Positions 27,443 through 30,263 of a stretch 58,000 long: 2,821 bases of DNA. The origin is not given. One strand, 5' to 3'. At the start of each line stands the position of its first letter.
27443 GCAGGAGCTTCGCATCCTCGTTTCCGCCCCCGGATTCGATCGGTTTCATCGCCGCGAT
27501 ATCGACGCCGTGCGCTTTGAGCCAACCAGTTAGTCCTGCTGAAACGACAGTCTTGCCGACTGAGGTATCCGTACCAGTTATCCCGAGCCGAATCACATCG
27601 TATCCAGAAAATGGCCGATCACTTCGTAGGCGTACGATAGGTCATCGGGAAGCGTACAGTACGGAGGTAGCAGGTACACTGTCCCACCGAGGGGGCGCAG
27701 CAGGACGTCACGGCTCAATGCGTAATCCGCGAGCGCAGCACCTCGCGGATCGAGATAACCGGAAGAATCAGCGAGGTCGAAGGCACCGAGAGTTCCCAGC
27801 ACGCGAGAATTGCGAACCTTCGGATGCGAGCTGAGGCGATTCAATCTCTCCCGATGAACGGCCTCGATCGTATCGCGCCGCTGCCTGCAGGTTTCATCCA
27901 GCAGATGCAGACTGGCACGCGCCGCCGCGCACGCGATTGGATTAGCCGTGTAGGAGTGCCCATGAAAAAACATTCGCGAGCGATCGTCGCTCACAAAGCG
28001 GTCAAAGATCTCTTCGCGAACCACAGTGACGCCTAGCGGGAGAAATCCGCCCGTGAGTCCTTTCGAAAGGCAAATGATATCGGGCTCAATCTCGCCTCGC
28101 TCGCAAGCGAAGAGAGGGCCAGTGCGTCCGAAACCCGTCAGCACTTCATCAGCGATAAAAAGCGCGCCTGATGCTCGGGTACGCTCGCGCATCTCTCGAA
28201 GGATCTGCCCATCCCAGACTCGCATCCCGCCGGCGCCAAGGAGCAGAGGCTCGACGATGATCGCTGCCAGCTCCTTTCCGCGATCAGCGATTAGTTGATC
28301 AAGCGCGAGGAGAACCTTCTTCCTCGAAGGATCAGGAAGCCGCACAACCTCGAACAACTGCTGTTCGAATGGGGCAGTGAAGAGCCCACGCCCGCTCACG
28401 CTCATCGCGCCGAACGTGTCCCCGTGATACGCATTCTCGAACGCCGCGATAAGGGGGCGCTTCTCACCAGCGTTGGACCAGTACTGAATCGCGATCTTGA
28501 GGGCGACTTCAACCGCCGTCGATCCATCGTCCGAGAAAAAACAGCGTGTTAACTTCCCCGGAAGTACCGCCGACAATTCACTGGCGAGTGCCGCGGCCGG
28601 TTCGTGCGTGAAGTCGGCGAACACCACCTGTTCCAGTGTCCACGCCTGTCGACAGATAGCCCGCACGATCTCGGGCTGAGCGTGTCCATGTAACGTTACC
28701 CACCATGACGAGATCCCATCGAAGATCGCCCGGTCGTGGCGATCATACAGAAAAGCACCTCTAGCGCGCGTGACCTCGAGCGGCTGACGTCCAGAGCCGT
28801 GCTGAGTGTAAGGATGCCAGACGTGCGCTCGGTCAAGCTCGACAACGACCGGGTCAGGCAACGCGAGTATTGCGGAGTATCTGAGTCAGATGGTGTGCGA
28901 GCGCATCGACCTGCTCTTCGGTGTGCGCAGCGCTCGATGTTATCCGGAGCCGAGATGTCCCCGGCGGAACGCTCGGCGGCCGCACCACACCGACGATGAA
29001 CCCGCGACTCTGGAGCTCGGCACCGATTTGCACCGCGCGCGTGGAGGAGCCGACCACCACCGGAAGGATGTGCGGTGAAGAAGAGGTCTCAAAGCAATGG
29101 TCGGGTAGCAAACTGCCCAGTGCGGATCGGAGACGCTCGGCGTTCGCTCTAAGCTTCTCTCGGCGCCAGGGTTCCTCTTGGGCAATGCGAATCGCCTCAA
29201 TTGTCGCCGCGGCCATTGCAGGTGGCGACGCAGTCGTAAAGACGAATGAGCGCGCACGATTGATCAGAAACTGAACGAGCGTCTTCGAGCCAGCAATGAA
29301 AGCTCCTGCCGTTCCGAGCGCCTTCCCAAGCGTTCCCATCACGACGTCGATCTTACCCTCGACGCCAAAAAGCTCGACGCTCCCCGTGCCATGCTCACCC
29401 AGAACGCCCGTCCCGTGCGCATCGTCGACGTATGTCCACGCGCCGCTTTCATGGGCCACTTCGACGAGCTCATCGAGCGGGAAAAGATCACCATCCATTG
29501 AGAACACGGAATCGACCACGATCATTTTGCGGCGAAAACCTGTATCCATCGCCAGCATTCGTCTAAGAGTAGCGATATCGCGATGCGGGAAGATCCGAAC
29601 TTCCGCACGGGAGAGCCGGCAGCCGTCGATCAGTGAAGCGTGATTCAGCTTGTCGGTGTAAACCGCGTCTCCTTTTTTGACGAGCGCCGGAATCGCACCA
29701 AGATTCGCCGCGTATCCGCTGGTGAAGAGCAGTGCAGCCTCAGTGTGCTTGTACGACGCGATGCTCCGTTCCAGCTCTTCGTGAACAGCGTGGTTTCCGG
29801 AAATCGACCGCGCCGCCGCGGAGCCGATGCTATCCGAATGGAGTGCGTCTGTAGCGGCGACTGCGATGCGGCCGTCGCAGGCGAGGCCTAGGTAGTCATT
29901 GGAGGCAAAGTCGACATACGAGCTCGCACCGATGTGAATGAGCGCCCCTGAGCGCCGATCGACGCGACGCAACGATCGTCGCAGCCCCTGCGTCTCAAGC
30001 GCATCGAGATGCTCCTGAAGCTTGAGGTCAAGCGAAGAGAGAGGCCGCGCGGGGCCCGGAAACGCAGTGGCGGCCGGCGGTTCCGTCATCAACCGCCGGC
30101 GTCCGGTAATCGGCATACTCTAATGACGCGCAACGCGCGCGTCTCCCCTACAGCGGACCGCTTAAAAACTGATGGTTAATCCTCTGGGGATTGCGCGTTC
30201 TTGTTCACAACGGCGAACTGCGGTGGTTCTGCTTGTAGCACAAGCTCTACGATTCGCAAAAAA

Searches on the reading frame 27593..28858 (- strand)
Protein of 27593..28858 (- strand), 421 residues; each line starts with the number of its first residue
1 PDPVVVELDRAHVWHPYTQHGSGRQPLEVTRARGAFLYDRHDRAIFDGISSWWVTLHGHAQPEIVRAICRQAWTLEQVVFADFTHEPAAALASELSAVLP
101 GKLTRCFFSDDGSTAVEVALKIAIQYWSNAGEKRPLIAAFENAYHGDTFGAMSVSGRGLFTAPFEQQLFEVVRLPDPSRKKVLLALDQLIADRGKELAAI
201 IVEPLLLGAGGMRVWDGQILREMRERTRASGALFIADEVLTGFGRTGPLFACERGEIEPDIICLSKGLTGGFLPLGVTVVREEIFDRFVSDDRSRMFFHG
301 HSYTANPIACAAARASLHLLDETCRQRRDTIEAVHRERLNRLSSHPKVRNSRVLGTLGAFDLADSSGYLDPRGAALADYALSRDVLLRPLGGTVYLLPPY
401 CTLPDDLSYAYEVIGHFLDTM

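Call 65: search_protein_families(library=pfam, proteins=[window:27593-28858:-], max_evalue=0.0001)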
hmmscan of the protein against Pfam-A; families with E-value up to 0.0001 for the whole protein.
window:27593-28858:- (421 aa): 1 family
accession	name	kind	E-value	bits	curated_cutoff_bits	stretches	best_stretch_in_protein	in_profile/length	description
PF00202.27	Aminotran_3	-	2.8e-86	290.2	30.5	1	20-416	4-401/403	Aminotransferase class-III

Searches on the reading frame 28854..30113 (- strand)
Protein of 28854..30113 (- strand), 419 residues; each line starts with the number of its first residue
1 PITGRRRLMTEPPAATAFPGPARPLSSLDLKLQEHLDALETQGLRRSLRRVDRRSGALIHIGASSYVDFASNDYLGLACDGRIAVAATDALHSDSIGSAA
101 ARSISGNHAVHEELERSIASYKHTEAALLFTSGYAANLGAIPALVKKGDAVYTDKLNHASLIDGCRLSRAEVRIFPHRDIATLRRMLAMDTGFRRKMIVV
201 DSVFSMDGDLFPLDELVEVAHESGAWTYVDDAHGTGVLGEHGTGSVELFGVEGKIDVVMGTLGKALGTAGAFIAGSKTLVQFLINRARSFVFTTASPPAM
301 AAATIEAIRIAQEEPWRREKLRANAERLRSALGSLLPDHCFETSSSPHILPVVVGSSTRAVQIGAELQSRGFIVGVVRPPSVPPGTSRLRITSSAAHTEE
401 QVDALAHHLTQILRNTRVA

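Call 65: search_protein_families(library=pfam, proteins=[window:28854-30113:-], max_evalue=0.0001)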
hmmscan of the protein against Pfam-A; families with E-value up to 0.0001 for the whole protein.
window:28854-30113:- (419 aa): 3 families
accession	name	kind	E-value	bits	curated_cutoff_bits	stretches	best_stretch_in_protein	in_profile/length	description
PF00155.27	Aminotran_1_2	-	4.6e-60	204.2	19.7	1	66-409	3-361/361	Aminotransferase class I and II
PF01053.26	Cys_Met_Meta_PP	-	6.7e-07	28.6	27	1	110-238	53-181/381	Cys/Met metabolism PLP-dependent enzyme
PF00266.25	Aminotran_5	-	9.4e-05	22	21.5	0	110-234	44-179/371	Aminotransferase class-V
